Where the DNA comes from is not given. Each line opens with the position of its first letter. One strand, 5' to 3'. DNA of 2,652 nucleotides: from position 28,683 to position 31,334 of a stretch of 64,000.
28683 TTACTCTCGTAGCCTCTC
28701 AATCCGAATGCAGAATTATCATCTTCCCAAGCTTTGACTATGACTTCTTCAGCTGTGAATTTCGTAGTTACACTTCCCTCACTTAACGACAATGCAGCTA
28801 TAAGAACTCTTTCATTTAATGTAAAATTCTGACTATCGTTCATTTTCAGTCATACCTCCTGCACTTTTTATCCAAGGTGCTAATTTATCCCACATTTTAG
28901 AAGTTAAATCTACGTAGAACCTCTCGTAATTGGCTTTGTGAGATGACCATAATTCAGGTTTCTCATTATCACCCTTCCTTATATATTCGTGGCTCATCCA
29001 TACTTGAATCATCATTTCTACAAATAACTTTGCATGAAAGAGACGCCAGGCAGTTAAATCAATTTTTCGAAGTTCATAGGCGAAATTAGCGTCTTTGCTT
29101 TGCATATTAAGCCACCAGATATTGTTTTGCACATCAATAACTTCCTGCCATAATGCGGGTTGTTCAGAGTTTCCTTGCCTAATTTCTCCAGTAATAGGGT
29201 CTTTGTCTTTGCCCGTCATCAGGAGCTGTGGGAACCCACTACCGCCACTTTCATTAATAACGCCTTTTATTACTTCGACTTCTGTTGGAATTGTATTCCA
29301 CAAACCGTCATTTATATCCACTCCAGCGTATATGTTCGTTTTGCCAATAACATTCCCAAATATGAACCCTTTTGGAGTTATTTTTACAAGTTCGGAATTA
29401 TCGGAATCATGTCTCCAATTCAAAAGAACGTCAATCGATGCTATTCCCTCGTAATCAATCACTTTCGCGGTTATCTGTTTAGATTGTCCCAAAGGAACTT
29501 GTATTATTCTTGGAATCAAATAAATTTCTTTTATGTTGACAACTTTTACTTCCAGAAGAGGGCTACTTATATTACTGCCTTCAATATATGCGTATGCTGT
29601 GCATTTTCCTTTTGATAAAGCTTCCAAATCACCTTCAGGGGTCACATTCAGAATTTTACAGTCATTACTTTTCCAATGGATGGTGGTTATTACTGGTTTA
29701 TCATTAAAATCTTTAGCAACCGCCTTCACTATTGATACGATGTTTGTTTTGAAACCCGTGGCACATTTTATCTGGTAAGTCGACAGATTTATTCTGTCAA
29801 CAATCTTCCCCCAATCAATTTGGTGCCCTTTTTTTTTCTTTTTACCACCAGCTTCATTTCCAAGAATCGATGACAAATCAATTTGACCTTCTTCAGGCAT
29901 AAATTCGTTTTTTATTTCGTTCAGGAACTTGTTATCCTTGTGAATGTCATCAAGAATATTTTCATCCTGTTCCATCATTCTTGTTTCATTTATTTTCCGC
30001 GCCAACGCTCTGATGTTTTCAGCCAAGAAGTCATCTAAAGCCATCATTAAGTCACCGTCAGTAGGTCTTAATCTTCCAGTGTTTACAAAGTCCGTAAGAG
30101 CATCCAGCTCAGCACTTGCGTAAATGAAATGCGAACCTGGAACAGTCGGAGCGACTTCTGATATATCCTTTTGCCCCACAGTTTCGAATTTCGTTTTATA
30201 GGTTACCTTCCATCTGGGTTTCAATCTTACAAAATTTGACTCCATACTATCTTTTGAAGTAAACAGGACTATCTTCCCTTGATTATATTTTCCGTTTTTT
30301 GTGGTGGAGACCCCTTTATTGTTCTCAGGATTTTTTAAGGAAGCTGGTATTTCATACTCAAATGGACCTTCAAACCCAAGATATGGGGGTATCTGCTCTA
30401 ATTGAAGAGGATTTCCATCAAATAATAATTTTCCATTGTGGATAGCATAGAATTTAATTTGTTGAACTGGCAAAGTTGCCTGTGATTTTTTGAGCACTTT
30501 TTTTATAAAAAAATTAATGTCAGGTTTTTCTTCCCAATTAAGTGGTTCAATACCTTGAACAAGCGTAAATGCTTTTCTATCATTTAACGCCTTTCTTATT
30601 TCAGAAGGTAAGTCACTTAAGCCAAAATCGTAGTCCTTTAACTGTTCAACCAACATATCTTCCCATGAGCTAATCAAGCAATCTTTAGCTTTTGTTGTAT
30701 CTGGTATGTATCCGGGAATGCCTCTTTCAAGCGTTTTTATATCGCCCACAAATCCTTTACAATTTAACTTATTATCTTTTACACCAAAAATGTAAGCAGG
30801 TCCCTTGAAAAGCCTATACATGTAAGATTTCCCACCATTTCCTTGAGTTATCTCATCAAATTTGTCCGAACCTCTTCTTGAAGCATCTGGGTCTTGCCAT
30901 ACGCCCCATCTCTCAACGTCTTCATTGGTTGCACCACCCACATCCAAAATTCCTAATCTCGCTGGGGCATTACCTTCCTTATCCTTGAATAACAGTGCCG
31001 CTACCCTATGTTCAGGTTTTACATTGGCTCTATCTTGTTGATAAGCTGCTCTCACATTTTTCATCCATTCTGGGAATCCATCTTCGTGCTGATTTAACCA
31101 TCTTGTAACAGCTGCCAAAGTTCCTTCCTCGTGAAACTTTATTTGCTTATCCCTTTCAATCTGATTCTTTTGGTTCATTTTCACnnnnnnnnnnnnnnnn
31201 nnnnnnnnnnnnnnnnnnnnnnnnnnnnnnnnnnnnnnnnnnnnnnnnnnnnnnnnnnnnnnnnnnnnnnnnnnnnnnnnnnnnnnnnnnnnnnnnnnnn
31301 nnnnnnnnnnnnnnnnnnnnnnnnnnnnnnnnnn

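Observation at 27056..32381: Methyltransferase-linked four-gene operon with no recognisable named counterpart: candidate new defence system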

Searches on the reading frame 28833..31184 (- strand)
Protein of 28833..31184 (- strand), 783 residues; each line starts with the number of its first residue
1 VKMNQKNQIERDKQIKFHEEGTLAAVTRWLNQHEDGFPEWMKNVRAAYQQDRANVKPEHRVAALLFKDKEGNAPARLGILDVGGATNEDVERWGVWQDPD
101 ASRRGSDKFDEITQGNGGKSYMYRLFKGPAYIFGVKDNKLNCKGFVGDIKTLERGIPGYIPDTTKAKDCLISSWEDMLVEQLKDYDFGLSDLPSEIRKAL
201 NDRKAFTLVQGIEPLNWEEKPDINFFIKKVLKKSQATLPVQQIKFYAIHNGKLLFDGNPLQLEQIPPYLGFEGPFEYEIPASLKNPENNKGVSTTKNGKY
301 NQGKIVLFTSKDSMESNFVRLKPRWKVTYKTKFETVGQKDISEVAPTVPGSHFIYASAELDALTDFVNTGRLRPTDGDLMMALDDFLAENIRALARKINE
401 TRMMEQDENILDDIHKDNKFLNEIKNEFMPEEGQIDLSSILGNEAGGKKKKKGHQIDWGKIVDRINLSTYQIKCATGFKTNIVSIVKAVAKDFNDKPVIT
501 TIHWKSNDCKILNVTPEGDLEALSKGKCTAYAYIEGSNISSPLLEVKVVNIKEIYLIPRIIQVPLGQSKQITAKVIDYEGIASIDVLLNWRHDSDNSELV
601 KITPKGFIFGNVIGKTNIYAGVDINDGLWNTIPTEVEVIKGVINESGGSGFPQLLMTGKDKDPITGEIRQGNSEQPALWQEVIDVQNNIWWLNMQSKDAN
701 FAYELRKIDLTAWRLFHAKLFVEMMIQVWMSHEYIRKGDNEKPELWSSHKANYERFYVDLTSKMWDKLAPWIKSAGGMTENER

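Call 3: search_protein_families(library=pfam, proteins=[window:28833-31184:-], max_evalue=1)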
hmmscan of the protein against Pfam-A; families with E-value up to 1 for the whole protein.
window:28833-31184:- (783 aa): 0 families

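Call 4: search_protein_families(library=padloc, proteins=[window:28833-31184:-], max_evalue=1)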
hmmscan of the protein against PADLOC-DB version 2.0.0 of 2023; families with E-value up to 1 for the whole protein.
window:28833-31184:- (783 aa): 0 families

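Call 5: search_protein_families(library=ncbifam, proteins=[window:28833-31184:-], max_evalue=1)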
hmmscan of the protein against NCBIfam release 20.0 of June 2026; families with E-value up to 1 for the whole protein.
window:28833-31184:- (783 aa): 2 families
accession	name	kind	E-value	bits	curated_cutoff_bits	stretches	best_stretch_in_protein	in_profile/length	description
NF003140.0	PRK04053.1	equivalog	0.042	13.9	159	1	4-49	45-90/157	30S ribosomal protein S13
NF046066.1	BioflmMtrxTasA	equivalog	0.082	12.3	450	1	295-359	34-98/264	biofilm matrix protein TasA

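Call 6: search_protein_families(library=phrogs, proteins=[window:28833-31184:-], max_evalue=1)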
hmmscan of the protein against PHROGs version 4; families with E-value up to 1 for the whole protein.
window:28833-31184:- (783 aa): 3 families
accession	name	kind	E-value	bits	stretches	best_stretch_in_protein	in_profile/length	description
phrog_10059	-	unknown function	0.004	17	1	481-549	203-262/345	-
phrog_10460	-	unknown function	0.14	13.1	0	22-39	42-60/83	-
phrog_36002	-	unknown function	0.63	11.9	0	364-424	18-75/78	-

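Call 7: find_homologous_proteins(query=window:28833-31184:-)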
Query window:28833-31184:- (783 aa): 246 proteins with E <= 0.001 among 8000 candidates; the best 120 are listed.
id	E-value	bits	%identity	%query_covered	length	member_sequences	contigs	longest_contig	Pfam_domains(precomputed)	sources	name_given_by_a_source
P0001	0.0e+0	1810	100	100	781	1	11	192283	-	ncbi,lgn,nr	ncbi:hypothetical protein HYU40_05055 [Candidatus Woesearchaeota archaeon]|nr:hypothetical protein [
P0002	0.0e+0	1445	78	99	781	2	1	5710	PF02368.25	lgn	-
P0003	1.1e-277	941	55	99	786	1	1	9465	-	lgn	-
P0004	3.0e-274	930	54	99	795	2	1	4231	-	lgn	-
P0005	9.4e-260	882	50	98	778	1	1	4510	PF02368.25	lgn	-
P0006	2.6e-259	881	54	94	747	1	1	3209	-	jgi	jgi:hypothetical protein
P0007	9.4e-256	869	51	98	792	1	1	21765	-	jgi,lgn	jgi:hypothetical protein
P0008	4.6e-246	837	49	99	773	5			-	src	-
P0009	1.7e-245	835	50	99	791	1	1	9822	-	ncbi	-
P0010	7.8e-243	826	49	99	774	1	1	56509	-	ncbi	-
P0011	5.2e-236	804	49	99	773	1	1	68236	-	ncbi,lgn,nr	ncbi:MAG: hypothetical protein JXC85_06220 [Candidatus Aenigmarchaeota archaeon]|nr:hypothetical pro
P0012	5.2e-235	800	48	98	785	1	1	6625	-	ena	-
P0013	1.4e-232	792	48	96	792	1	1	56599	-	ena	-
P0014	9.7e-226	770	46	98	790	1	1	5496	-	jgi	jgi:hypothetical protein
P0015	1.7e-223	762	46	99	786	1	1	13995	-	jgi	jgi:hypothetical protein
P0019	8.1e-222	757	46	98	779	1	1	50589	PF02368.25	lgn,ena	-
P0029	2.2e-217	742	44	98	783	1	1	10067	-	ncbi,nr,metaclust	ncbi:MAG: hypothetical protein A2W33_06440 [Chloroflexi bacterium RBG_16_52_11]|nr:MAG: hypothetical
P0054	3.4e-214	731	44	98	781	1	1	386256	PF02368.25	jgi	jgi:hypothetical protein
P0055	4.3e-214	731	43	99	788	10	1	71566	-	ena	-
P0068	2.7e-212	725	44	99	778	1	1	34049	PF26182.1,PF02368.25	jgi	jgi:hypothetical protein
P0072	6.0e-212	724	44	98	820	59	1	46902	-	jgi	jgi:hypothetical protein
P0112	1.8e-208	712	44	98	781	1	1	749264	-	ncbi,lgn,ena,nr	ncbi:MAG TPA: hypothetical protein VJZ71_09880 [Phycisphaerae bacterium]|nr:hypothetical protein [Ph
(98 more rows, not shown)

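Call 8: find_encoding_contigs(protein=P0112, flank=8000, max_places=2)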
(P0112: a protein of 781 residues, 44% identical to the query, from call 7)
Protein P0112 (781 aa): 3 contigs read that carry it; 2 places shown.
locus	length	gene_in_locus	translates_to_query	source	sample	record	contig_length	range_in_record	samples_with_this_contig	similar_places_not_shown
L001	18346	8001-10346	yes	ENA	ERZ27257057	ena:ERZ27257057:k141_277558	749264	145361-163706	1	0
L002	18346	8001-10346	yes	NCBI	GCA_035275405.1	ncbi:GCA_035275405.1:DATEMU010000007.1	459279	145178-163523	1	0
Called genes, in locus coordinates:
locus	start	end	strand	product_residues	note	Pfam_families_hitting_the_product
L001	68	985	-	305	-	PF00512:HisKA, PF02518:HATPase_c, PF13581:HATPase_c_2 (weak)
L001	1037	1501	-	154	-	-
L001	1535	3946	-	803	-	PF13174:TPR_6 (faint), PF13428:TPR_14 (faint), PF14559:TPR_19 (faint), PF13181:TPR_8 (faint), PF13424:TPR_12 (faint), PF00515:TPR_1 (faint), PF07719:TPR_2 (faint), PF13414:TPR_11 (faint), +1 more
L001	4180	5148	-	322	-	PF00781:DAGK_cat, PF01513:NAD_kinase, PF19279:YegS_C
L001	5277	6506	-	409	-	-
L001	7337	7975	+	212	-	-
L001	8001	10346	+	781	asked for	-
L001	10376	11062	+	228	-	-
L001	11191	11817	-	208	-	PF01936:NYN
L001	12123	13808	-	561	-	PF00005:ABC_tran, PF02463:SMC_N (faint), PF01926:MMR_HSR1 (faint), PF13304:AAA_21 (faint), PF12848:ABC_tran_Xtn, PF00005:ABC_tran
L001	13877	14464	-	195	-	PF01928:CYTH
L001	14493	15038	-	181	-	PF14907:NTP_transf_5 (weak)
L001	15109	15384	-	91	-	PF10387:DUF2442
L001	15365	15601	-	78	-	PF13711:DUF4160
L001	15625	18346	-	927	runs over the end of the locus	PF00133:tRNA-synt_1, PF09334:tRNA-synt_1g, PF13603:tRNA-synt_1_2, PF00133:tRNA-synt_1 (weak), PF08264:Anticodon_1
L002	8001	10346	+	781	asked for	-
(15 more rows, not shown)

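Call 9: find_encoding_contigs(protein=P0011, flank=8000, max_places=2)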
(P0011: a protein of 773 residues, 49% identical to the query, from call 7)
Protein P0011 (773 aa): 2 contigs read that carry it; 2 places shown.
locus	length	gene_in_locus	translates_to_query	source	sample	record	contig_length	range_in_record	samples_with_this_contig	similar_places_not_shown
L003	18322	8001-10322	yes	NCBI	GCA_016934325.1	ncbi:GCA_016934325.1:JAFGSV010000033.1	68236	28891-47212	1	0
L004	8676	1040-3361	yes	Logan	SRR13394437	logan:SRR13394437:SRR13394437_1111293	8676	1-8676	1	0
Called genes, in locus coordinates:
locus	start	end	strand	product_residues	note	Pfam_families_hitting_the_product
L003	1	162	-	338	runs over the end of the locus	PF00535:Glycos_transf_2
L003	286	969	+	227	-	PF08423:Rad51, PF13481:AAA_25, PF00154:RecA_N, PF13479:AAA_24 (weak)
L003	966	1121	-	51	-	-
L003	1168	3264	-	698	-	PF01751:Toprim, PF01131:Topoisom_bac, PF01396:Zn_ribbon_Top1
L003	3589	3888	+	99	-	-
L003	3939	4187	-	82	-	-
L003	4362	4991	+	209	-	-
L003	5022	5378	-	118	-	-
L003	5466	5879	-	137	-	-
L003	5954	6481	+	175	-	-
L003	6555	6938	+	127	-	-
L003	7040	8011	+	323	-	-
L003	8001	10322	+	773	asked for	-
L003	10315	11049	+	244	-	-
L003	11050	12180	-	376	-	PF01555:N6_N4_Mtase, PF01170:UPF0020 (faint), PF01555:N6_N4_Mtase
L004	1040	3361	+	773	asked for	-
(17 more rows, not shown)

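Call 10: find_encoding_contigs(protein=P0054, flank=8000, max_places=2)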
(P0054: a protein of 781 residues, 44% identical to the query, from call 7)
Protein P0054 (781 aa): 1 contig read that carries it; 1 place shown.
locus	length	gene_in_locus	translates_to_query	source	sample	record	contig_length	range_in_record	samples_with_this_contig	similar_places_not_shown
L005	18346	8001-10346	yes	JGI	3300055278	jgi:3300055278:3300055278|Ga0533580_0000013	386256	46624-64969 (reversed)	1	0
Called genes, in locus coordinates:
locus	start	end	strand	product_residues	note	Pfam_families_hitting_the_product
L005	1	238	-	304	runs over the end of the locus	PF00126:HTH_1, PF03466:LysR_substrate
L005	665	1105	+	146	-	PF00903:Glyoxalase, PF18029:Glyoxalase_6 (weak)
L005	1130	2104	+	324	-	PF08240:ADH_N, PF00107:ADH_zinc_N, PF13602:ADH_zinc_N_2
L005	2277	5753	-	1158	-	PF02369:Big_1 (weak), PF13620:CarboxypepD_reg, PF13715:CarbopepD_reg_2, PF17210:SdrD_B (weak), PF22904:NOMO1-like_2nd (weak), PF25183:OMP_b-brl_4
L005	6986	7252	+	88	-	-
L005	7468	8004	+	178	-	-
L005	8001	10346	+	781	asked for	PF02368:Big_2 (faint)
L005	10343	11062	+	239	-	-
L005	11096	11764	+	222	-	PF14117:DUF4287, PF18899:DUF5655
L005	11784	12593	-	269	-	PF03824:NicO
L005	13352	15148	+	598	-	PF00989:PAS, PF08448:PAS_4, PF13426:PAS_9, PF08447:PAS_3, PF00512:HisKA, PF02518:HATPase_c, PF00072:Response_reg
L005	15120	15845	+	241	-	PF00072:Response_reg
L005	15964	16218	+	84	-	-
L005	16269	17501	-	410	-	PF23023:Anti-Pycsar_Apyc1 (weak), PF12706:Lactamase_B_2, PF07238:PilZ (weak)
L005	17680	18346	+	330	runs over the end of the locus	PF01545:Cation_efflux, PF16916:ZT_dimer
